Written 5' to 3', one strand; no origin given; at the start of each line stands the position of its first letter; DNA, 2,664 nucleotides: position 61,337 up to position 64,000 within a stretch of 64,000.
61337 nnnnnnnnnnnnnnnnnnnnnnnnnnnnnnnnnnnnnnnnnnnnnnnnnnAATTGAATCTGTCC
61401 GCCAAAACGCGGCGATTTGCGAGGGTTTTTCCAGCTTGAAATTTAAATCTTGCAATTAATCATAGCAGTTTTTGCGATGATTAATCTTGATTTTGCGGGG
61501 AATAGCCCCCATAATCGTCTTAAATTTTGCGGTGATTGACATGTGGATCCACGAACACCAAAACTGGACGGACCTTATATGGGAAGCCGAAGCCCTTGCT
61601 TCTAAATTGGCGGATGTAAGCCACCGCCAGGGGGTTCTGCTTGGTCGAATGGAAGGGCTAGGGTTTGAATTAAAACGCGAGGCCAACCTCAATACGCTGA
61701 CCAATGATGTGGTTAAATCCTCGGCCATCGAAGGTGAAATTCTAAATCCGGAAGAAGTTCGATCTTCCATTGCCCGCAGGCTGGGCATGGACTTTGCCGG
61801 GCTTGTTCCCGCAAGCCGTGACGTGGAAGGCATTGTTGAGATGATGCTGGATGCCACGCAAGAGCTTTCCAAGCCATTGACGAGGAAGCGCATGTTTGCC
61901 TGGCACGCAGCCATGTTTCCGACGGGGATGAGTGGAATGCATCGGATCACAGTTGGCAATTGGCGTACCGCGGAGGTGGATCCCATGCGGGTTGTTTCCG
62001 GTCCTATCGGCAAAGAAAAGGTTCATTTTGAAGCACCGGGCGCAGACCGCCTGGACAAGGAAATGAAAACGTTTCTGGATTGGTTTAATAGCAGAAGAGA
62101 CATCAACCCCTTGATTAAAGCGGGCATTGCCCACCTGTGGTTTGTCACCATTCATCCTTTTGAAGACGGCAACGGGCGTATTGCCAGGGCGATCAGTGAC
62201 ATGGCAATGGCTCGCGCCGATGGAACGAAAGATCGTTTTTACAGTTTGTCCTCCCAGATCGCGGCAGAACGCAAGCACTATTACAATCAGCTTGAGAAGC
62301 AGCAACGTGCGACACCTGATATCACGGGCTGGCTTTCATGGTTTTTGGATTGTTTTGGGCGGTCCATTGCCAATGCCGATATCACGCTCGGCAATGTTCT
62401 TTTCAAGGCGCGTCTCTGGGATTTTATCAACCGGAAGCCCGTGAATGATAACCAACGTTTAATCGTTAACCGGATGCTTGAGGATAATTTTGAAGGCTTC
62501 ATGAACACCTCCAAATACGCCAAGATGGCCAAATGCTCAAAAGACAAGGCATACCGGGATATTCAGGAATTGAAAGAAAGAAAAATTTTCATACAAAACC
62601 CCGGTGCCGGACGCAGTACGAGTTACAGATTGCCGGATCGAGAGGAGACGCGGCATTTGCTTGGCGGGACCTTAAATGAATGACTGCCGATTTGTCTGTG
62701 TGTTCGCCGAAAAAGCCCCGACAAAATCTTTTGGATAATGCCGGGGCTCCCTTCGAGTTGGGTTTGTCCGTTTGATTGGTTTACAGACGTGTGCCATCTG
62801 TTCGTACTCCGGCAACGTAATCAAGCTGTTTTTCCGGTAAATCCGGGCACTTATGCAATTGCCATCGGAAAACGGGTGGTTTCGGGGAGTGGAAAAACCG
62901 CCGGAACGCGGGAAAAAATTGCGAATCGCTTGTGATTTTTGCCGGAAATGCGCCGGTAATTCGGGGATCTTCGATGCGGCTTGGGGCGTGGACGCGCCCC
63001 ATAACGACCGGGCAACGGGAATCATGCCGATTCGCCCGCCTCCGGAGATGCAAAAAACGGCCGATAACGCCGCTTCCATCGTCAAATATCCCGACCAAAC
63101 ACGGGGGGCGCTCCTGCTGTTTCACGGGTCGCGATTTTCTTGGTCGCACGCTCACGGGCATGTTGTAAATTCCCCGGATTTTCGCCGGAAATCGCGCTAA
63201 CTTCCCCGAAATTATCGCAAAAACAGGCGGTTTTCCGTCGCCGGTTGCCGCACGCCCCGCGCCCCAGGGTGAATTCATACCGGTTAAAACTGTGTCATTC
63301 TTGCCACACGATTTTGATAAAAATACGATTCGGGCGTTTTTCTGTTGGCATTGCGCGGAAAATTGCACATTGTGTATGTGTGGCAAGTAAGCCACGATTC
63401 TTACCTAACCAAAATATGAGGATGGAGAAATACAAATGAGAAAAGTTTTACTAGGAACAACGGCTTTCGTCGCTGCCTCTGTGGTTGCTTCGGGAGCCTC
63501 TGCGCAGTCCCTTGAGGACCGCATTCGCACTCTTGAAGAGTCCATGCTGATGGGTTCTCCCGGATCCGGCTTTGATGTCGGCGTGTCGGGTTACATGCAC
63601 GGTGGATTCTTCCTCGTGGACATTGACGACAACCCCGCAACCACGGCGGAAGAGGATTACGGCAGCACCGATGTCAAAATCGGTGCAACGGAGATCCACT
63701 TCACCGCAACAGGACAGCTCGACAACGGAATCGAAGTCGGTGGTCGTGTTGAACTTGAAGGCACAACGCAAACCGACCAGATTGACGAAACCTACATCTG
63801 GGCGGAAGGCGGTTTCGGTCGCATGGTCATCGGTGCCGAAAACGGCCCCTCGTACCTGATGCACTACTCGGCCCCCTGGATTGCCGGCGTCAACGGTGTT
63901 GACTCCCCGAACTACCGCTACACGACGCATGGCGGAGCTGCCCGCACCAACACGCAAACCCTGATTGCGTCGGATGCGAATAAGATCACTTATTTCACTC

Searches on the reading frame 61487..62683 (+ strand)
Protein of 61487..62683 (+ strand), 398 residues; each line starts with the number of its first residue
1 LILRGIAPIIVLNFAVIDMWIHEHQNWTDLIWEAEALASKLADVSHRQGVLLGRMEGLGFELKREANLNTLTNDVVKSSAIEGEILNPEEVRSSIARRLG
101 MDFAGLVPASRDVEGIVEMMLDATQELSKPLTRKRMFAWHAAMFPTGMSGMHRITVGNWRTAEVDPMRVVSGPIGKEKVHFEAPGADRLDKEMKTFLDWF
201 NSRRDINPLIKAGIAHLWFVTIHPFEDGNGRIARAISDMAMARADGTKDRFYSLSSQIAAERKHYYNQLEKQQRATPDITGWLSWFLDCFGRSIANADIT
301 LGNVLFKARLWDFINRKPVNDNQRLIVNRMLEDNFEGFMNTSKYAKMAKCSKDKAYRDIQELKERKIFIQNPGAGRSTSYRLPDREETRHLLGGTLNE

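Call 14: search_protein_families(library=pfam, proteins=[window:61487-62683:+])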
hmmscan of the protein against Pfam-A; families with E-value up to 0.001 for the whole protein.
window:61487-62683:+ (398 aa): 2 families
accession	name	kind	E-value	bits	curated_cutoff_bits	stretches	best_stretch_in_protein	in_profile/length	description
PF13776.11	DUF4172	-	2.7e-32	111.3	25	1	20-101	1-82/82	Domain of unknown function (DUF4172)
PF02661.23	Fic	-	6.2e-16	59.5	24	1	130-237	1-89/93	Fic/DOC family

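Call 15: find_encoding_contigs(protein=window:61487-62683:+, flank=10000, max_places=10)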
Protein window:61487-62683:+ (398 aa): no gene with exactly this product is on record in the collection.

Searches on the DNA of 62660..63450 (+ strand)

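Call 17: search_rna_families(source=window, start=62660, end=63450, threshold=evalue, max_evalue=10)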
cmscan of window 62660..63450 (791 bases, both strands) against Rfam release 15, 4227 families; matches with E-value up to 10: 3.
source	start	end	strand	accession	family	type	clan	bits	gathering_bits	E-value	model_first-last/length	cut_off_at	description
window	62925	63014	-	RF02619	BSnc115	Gene; sRNA;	-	14.8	115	5.8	1-91/91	no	Brucella sRNA 115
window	62823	62949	+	RF01453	RCNMV_TE_DR1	Cis-reg;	-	14.3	80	1.6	1-138/138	no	3'TE-DR1 translation enhancer element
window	62939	62959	+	RF02750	ES003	Gene; sRNA;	-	13.7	37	8.2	3-23/53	no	ES003 sRNA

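Call 44: search_dna_similar(query=window:62694-62960:+, collection=plasmids, mode=distant, max_evalue=0.01)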
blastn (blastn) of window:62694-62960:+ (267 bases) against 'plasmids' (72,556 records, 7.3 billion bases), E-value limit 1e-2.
No match.

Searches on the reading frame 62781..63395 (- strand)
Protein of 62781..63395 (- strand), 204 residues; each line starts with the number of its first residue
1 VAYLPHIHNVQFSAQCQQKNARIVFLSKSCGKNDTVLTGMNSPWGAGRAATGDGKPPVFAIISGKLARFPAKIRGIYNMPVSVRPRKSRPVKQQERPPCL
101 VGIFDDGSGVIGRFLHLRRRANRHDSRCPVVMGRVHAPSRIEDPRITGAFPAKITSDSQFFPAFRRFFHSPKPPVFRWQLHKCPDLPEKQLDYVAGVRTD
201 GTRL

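Call 83: search_protein_families(library=ncbifam, proteins=[window:62781-63395:-], max_evalue=0.1)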
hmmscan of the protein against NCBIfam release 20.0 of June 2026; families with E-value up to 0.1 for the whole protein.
window:62781-63395:- (204 aa): 0 families

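Call 87: search_protein_representatives(protein=window:62781-63395:-)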
Query: 204 residues. Proteins with E-value up to 0.001 (for the whole library): 2; up to 1e-10: 2; up to 1e-30: 1. The best 2 are listed.
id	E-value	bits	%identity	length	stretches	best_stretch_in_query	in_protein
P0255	3.6e-138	474.5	100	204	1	1-204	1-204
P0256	1.2e-12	64.4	57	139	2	135-192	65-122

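Call 89: list_cluster_members(proteins=[P0256, P0255])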
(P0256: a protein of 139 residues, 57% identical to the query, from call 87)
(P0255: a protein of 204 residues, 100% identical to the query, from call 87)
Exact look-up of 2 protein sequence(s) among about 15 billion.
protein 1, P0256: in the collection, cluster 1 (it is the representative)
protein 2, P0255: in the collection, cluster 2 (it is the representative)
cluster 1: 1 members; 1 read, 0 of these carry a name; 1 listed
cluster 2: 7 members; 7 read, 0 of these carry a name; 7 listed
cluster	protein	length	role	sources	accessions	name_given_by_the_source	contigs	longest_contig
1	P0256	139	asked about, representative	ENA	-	-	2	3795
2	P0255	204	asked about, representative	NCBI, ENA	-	-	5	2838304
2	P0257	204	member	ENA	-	-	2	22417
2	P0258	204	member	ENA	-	-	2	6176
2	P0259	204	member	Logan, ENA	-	-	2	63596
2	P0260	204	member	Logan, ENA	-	-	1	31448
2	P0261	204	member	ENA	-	-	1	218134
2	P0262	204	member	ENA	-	-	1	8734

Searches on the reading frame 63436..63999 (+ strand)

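Call 14: search_protein_families(library=pfam, proteins=[window:63436-63999:+])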
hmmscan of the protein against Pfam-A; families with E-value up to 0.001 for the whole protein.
window:63436-63999:+ (188 aa): 1 family
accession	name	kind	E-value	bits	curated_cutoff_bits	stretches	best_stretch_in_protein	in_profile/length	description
PF13609.12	Porin_4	-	3.3e-14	53.9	27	1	12-188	3-149/310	Gram-negative porin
